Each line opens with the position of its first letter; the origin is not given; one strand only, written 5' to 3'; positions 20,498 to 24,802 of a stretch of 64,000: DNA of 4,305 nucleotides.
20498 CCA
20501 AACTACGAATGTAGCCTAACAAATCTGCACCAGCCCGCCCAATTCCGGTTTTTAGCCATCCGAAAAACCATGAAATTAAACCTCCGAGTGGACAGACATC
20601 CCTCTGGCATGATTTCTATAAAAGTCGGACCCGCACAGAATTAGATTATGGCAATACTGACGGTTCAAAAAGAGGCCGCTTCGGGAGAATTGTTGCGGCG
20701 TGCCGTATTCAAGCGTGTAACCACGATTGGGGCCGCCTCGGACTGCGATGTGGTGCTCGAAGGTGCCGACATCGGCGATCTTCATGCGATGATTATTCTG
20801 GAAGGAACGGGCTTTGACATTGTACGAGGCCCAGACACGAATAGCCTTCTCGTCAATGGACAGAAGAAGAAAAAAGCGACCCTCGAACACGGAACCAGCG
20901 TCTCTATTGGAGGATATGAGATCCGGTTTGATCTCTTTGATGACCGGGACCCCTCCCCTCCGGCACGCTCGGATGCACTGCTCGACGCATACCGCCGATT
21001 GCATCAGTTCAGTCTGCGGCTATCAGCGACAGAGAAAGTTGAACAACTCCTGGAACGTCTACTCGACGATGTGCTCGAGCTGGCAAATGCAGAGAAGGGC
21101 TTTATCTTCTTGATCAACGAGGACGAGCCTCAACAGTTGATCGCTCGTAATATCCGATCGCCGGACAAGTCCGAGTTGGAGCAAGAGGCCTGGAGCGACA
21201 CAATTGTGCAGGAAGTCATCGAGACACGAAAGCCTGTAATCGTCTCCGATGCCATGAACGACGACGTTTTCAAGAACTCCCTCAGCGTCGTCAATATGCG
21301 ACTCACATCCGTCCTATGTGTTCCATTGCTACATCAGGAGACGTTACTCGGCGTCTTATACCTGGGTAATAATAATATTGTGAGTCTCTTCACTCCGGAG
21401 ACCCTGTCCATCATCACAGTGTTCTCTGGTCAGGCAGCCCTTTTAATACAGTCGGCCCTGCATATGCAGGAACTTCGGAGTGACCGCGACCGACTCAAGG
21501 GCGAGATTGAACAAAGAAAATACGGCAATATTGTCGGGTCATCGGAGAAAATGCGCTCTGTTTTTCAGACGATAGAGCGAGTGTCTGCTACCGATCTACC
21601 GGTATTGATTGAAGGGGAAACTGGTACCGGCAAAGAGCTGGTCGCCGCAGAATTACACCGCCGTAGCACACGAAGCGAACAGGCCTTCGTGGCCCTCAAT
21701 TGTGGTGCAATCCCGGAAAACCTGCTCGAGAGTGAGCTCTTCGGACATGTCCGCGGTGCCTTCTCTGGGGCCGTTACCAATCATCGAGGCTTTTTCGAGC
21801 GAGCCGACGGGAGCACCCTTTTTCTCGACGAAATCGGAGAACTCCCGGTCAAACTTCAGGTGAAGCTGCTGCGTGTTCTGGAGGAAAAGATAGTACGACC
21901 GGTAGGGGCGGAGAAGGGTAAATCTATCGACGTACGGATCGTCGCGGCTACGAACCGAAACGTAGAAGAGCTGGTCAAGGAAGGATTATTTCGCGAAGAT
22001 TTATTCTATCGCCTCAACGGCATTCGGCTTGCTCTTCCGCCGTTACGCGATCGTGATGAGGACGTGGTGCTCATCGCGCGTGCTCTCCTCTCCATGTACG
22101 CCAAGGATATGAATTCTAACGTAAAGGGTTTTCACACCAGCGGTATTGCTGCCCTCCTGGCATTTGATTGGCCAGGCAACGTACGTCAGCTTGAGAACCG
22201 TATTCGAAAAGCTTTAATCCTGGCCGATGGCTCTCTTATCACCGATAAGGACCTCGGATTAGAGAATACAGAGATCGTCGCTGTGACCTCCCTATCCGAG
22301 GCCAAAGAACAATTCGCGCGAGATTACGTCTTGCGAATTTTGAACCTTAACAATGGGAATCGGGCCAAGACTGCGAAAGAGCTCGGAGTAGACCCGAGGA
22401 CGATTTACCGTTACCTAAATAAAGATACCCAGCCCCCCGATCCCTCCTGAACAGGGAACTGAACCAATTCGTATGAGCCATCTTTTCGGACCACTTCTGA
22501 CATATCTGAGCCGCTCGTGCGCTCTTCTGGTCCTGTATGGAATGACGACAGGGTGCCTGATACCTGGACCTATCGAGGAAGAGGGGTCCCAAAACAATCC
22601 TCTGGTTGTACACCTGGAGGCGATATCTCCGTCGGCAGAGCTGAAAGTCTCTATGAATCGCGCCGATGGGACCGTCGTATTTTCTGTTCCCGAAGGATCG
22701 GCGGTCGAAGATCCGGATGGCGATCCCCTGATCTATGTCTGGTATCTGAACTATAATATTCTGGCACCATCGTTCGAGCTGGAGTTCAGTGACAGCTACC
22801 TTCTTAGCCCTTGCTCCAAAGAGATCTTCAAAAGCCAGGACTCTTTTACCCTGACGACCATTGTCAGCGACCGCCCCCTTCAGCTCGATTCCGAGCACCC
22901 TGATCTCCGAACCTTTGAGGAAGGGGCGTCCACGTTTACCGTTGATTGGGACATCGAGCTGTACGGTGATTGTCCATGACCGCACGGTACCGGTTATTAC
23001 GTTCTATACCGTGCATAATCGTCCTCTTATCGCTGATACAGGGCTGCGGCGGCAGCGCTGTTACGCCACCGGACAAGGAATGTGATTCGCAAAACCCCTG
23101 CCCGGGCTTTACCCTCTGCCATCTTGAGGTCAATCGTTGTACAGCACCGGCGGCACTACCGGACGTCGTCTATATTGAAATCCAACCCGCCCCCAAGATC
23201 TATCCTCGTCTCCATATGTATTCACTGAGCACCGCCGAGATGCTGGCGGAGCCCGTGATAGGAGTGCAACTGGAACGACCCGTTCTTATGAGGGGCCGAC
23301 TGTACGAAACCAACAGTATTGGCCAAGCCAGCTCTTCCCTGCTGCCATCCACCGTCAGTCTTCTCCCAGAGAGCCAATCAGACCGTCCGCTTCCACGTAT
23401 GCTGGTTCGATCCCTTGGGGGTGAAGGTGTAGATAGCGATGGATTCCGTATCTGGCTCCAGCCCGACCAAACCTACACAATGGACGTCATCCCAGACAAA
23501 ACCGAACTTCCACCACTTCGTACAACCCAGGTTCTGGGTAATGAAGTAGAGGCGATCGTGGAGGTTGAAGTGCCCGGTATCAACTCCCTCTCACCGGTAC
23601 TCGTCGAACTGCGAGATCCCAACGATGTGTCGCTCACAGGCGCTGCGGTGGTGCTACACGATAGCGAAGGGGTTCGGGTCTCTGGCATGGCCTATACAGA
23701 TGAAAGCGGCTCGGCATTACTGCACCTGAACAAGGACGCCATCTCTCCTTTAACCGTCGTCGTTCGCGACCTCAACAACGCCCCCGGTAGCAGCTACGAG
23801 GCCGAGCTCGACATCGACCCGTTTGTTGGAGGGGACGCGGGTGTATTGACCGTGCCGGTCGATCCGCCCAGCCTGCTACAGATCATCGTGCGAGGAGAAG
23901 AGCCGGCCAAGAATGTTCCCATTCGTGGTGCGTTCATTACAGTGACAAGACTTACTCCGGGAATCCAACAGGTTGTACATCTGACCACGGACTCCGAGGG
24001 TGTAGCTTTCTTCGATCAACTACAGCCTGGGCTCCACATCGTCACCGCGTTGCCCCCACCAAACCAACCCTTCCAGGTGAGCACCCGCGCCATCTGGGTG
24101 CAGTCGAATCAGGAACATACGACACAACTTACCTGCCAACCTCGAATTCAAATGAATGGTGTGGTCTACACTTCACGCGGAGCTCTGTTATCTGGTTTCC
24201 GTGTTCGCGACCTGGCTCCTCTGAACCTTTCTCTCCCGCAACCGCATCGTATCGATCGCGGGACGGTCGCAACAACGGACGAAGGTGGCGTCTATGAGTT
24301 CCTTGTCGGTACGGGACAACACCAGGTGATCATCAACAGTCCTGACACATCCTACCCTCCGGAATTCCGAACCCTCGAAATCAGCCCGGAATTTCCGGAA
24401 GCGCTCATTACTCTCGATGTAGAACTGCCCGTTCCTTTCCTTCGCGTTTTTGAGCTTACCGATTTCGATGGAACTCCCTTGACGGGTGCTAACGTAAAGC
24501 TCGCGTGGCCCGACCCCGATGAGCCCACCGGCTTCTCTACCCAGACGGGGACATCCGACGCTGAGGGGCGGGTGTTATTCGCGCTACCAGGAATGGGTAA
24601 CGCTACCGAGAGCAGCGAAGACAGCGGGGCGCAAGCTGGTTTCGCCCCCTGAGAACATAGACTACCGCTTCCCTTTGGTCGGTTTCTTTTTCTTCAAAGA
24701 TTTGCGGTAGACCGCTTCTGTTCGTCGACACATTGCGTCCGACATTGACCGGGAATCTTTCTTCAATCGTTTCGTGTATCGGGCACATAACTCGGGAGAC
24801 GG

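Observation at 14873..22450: Signal-transduction island: HD-GYP regulator, GAF kinase, a giant Cys-rich/beta-helix/Gly-rich lipoprotein, and an FHA-GAF-sigma54 activator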

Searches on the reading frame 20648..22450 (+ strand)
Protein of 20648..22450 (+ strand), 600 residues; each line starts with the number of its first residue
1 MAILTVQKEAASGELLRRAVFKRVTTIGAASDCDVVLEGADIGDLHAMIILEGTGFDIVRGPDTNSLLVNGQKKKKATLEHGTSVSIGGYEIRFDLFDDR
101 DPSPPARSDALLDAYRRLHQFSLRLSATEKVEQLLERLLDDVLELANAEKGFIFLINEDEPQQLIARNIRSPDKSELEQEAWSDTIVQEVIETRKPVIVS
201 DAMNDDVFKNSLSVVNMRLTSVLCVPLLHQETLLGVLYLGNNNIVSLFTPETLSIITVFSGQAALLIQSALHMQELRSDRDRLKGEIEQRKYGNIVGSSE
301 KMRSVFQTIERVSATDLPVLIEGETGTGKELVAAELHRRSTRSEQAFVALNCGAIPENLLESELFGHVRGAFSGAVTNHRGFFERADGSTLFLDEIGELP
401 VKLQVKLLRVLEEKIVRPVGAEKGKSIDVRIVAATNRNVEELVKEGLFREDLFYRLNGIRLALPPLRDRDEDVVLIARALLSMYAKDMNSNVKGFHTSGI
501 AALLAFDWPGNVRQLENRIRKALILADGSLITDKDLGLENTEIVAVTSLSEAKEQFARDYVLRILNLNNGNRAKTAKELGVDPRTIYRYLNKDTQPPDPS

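Call 7: search_protein_families(library=pfam, proteins=[window:20648-22450:+], max_evalue=0.01)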
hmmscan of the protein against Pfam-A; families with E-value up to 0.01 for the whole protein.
window:20648-22450:+ (600 aa): 15 families
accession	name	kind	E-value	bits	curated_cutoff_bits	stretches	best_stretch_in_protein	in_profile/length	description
PF00158.32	Sigma54_activat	-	1.3e-69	233.7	20.2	1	295-461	1-167/168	Sigma-54 interaction domain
PF14532.12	Sigma54_activ_2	-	2.3e-23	83.4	25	1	296-466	1-138/138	Sigma-54 interaction domain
PF25601.1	AAA_lid_14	-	5.7e-19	68.2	27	1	467-539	1-73/87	AAA+ ATPase lid domain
PF13185.12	GAF_2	-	1.2e-17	64.8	28.6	1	131-268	4-136/136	GAF domain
PF01590.32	GAF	-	2.3e-15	57.7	22.4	1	132-266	3-132/133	GAF domain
PF13492.12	GAF_3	-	1.9e-09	38.4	27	1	131-268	2-128/129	GAF domain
PF16697.10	Yop-YscD_cpl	-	6.9e-09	36.3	33.2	1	23-94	17-90/94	Inner membrane component of T3SS, cytoplasmic domain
PF07728.20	AAA_5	-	9.1e-08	32.6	22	1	318-439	1-125/139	AAA domain (dynein-related subfamily)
PF00498.31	FHA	-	3.2e-07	31.1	20.7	1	25-88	1-67/67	FHA domain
PF02954.25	HTH_8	-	2.9e-06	27.4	22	1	558-590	7-39/42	Bacterial regulatory protein, Fis family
PF13191.12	AAA_16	-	0.00024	22.1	32.6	1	295-370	2-84/167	AAA ATPase domain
PF13551.12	HTH_29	-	0.00051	20.5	28.1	1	564-591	5-34/64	Winged helix-turn helix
PF00004.35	AAA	-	0.00086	20.2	21.2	1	319-453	1-123/131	ATPase family associated with various cellular activities (AAA)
PF07724.20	AAA_2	-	0.0013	19.2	27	1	319-444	6-132/166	AAA domain (Cdc48 subfamily)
PF02796.21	HTH_7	-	0.0091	16.6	23.8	0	572-592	24-44/45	Helix-turn-helix domain of resolvase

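Call 80: find_homologous_proteins(query=window:20648-22450:+, max_evalue=1e-100)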
Query window:20648-22450:+ (600 aa): 621 proteins with E <= 1e-100 among 8000 candidates; the best 120 are listed.
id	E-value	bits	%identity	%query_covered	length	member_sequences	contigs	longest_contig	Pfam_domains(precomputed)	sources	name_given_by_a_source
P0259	0.0e+0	1303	100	100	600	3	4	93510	PF13185.13,PF00158.33,PF00498.32,PF25601.2,PF01590.33,PF02954.26,PF16697.11,PF13492.13,PF14532.13,PF07728.21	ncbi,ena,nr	ncbi:MAG: Fis family transcriptional regulator [Myxococcales bacterium]|nr:Fis family transcriptiona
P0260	5.2e-251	852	63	99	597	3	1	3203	PF13185.13,PF00158.33,PF13551.13,PF25601.2,PF01590.33,PF16697.11,PF13492.13,PF14532.13,PF07728.21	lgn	-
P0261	9.4e-249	845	62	99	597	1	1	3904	PF13185.13,PF00158.33,PF00498.32,PF25601.2,PF01590.33,PF16697.11,PF13492.13,PF14532.13,PF07728.21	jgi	jgi:transcriptional regulator with GAF, ATPase, and Fis domain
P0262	7.3e-242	822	62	99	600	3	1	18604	PF13185.13,PF00158.33,PF00498.32,PF25601.2,PF01590.33,PF02954.26,PF16697.11,PF13492.13,PF14532.13,PF07728.21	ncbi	-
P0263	9.9e-226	769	59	98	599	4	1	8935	PF13185.13,PF00158.33,PF00498.32,PF25601.2,PF01590.33,PF16697.11,PF13492.13,PF14532.13,PF07728.21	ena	-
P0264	7.2e-203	694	62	85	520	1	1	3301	PF13185.13,PF00158.33,PF25601.2,PF01590.33,PF02954.26,PF13492.13,PF14532.13,PF07728.21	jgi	-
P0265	1.2e-189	650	51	96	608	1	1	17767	PF13185.13,PF00158.33,PF00498.32,PF25601.2,PF01590.33,PF02954.26,PF16697.11,PF13492.13,PF14532.13,PF07728.21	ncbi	ncbi:MAG: sigma 54-interacting transcriptional regulator [Myxococcota bacterium]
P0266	1.8e-186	639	49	97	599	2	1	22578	PF13185.13,PF00158.33,PF00498.32,PF25601.2,PF01590.33,PF02954.26,PF16697.11,PF13492.13,PF14532.13,PF07728.21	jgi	-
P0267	3.9e-186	638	49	97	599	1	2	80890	PF13185.13,PF00158.33,PF00498.32,PF25601.2,PF01590.33,PF02954.26,PF16697.11,PF13492.13,PF14532.13,PF07728.21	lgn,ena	-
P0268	7.2e-186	637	49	96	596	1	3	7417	PF13185.13,PF00158.33,PF00498.32,PF25601.2,PF01590.33,PF02954.26,PF16697.11,PF13492.13,PF14532.13,PF07728.21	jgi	jgi:transcriptional regulator with GAF, ATPase, and Fis domain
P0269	1.7e-184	633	49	96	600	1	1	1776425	PF13185.13,PF00158.33,PF25601.2,PF01590.33,PF02954.26,PF16697.11,PF13492.13,PF14532.13,PF07728.21,PF01078.28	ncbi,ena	-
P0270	2.1e-183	629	48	98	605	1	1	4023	PF13185.13,PF00158.33,PF00498.32,PF25601.2,PF01590.33,PF02954.26,PF16697.11,PF13492.13,PF14532.13,PF07728.21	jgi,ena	-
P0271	1.2e-182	627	49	97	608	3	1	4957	PF13185.13,PF00158.33,PF00498.32,PF25601.2,PF01590.33,PF02954.26,PF16697.11,PF13492.13,PF14532.13,PF07728.21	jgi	jgi:transcriptional regulator with GAF, ATPase, and Fis domain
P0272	2.8e-181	622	50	97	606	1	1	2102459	PF13185.13,PF00158.33,PF00498.32,PF25601.2,PF01590.33,PF02954.26,PF16697.11,PF13492.13,PF14532.13,PF07728.21,PF13191.13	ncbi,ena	-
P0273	6.9e-181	621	47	97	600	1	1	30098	PF13185.13,PF00158.33,PF00498.32,PF25601.2,PF01590.33,PF02954.26,PF13492.13,PF00004.36,PF14532.13,PF07728.21,PF13191.13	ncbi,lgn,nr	ncbi:MAG: sigma 54-interacting transcriptional regulator [Deltaproteobacteria bacterium]|nr:sigma 54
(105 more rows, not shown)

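Call 81: find_encoding_contigs(protein=P0262, flank=7000, max_places=1)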
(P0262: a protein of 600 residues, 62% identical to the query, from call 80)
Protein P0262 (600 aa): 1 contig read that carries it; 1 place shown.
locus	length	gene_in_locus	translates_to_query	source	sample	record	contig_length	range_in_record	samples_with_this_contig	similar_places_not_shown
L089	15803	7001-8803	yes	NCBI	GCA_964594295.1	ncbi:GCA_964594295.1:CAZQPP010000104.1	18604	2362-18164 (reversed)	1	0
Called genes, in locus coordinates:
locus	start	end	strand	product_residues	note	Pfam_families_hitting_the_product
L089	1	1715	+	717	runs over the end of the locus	?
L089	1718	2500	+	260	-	-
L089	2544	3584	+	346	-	-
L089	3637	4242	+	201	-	-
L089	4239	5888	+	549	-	-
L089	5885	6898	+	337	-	PF00535:Glycos_transf_2, PF13641:Glyco_tranf_2_3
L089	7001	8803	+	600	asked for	PF16697:Yop-YscD_cpl, PF00498:FHA (weak), PF01590:GAF, PF13185:GAF_2, PF13492:GAF_3 (weak), PF00158:Sigma54_activat, PF14532:Sigma54_activ_2, PF25601:AAA_lid_14, +2 more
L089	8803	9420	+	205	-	-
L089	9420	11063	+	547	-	PF13620:CarboxypepD_reg (faint)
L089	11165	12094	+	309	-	PF00890:FAD_binding_2 (faint), PF01266:DAO (faint), PF03486:HI0933_like (faint), PF07992:Pyr_redox_2, PF12831:FAD_oxidored (faint), PF13738:Pyr_redox_3, PF00070:Pyr_redox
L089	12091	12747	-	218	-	PF02798:GST_N, PF13417:GST_N_3, PF13409:GST_N_2, PF13410:GST_C_2 (faint), PF14497:GST_C_3 (faint)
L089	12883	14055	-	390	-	-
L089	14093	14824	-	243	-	PF19266:CIS_tube, PF01476:LysM (weak)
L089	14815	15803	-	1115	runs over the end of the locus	?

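Call 82: find_encoding_contigs(protein=P0265, flank=7000, max_places=1)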
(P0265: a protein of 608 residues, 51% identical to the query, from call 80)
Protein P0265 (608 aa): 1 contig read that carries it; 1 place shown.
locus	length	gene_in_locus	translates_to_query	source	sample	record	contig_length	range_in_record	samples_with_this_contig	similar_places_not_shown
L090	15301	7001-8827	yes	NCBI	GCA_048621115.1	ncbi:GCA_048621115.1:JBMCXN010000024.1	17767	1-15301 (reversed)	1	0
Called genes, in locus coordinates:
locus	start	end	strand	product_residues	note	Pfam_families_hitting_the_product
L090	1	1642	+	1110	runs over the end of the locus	PF08471:Ribonuc_red_2_N, PF02867:Ribonuc_red_lgC, PF12637:TSCPD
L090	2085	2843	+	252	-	-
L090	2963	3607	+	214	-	PF00072:Response_reg, PF00196:GerE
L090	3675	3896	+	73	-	-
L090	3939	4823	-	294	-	PF02678:Pirin, PF05726:Pirin_C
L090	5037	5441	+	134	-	-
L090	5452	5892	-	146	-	-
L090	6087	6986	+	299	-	PF04187:Cofac_haem_bdg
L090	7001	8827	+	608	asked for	PF16697:Yop-YscD_cpl, PF00498:FHA, PF01590:GAF, PF13185:GAF_2, PF13492:GAF_3, PF00158:Sigma54_activat, PF14532:Sigma54_activ_2, PF07728:AAA_5, +2 more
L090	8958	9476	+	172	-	-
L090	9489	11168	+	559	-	PF13620:CarboxypepD_reg (faint), PF13715:CarbopepD_reg_2 (faint)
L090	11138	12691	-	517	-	PF20154:LNT_N, PF00795:CN_hydrolase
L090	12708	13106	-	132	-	PF00072:Response_reg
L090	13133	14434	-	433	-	PF00202:Aminotran_3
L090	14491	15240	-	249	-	-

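Call 83: find_encoding_contigs(protein=P0272, flank=7000, max_places=1)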
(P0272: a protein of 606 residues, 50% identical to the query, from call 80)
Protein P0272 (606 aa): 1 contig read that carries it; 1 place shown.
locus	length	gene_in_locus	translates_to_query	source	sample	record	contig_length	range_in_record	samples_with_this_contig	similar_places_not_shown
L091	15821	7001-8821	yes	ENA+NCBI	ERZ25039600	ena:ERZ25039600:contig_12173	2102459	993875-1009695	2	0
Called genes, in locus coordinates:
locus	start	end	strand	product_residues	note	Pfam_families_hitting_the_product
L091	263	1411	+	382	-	-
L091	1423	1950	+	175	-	PF21711:DCTN5 (weak), PF00132:Hexapep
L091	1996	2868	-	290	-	PF02739:5_3_exonuc_N, PF01367:5_3_exonuc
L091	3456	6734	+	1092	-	PF08471:Ribonuc_red_2_N, PF02867:Ribonuc_red_lgC, PF12637:TSCPD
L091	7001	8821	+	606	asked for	PF01590:GAF, PF13185:GAF_2, PF13492:GAF_3, PF00158:Sigma54_activat, PF14532:Sigma54_activ_2, PF07728:AAA_5, PF25601:AAA_lid_14, PF02954:HTH_8, +3 more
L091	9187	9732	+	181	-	-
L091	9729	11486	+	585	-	PF13620:CarboxypepD_reg (faint)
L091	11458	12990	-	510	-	PF20154:LNT_N, PF00795:CN_hydrolase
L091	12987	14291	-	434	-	PF00202:Aminotran_3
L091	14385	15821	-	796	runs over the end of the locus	PF13491:FtsK_4TM, PF17854:FtsK_alpha, PF01580:FtsK_SpoIIIE, PF01935:DUF87 (faint), PF09397:FtsK_gamma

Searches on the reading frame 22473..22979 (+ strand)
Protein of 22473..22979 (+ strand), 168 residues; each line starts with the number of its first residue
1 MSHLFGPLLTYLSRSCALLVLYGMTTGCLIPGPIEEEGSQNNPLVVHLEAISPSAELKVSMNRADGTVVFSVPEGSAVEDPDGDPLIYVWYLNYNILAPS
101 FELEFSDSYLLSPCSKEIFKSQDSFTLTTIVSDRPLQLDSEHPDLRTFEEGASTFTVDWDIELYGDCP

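Call 7: search_protein_families(library=pfam, proteins=[window:22473-22979:+], max_evalue=0.01)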
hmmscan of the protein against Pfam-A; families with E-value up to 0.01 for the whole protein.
window:22473-22979:+ (168 aa): 0 families

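Call 9: search_protein_families(library=ncbifam, proteins=[window:22473-22979:+], max_evalue=1)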
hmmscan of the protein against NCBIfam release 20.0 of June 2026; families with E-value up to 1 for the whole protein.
window:22473-22979:+ (168 aa): 1 family
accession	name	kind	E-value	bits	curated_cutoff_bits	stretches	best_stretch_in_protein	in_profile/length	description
TIGR03564.1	F420_MSMEG_4879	subfamily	0.29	10.7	234.25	1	35-71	129-164/265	TIGR03564 family F420-dependent LLM class oxidoreductase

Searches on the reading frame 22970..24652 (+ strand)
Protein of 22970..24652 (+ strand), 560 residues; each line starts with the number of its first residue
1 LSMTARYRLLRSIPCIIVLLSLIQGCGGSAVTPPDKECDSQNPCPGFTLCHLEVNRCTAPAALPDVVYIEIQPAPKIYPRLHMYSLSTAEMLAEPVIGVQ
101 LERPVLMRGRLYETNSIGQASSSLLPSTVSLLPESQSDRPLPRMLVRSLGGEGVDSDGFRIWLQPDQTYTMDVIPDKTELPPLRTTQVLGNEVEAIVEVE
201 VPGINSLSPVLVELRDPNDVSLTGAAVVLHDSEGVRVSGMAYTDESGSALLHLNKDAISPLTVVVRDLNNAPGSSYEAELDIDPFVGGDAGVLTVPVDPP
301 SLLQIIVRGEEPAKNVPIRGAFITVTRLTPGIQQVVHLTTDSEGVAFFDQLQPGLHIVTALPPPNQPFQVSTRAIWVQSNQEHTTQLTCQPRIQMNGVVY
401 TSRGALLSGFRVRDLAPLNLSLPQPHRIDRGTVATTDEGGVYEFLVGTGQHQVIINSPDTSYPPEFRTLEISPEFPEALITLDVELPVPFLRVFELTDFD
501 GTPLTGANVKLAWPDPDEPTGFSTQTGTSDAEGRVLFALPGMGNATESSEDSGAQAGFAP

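Call 7: search_protein_families(library=pfam, proteins=[window:22970-24652:+], max_evalue=0.01)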
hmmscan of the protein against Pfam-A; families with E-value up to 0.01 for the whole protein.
window:22970-24652:+ (560 aa): 6 families
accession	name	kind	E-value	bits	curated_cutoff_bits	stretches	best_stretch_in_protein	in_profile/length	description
PF13620.12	CarboxypepD_reg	-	2.7e-11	44.1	32.3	0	314-369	10-63/82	Carboxypeptidase regulatory-like domain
PF02369.22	Big_1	-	4.8e-06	27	34.9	0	210-265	21-78/93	Bacterial Ig-like domain (group 1)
PF17802.7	SpaA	-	0.00025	21.6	23.1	0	315-364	13-62/91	Prealbumin-like fold domain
PF17210.9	SdrD_B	-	0.00061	20.4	29.7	0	315-368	21-72/112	SdrD B-like domain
PF17789.7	MG4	-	0.00087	19.9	24.7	0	488-539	14-60/95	Macroglobulin domain MG4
PF10670.15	DUF4198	-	0.0018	18.9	34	0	499-543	155-199/209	Domain of unknown function (DUF4198)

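Call 9: search_protein_families(library=ncbifam, proteins=[window:22970-24652:+], max_evalue=1)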
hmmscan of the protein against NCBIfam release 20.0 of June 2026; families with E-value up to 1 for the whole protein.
window:22970-24652:+ (560 aa): 0 families
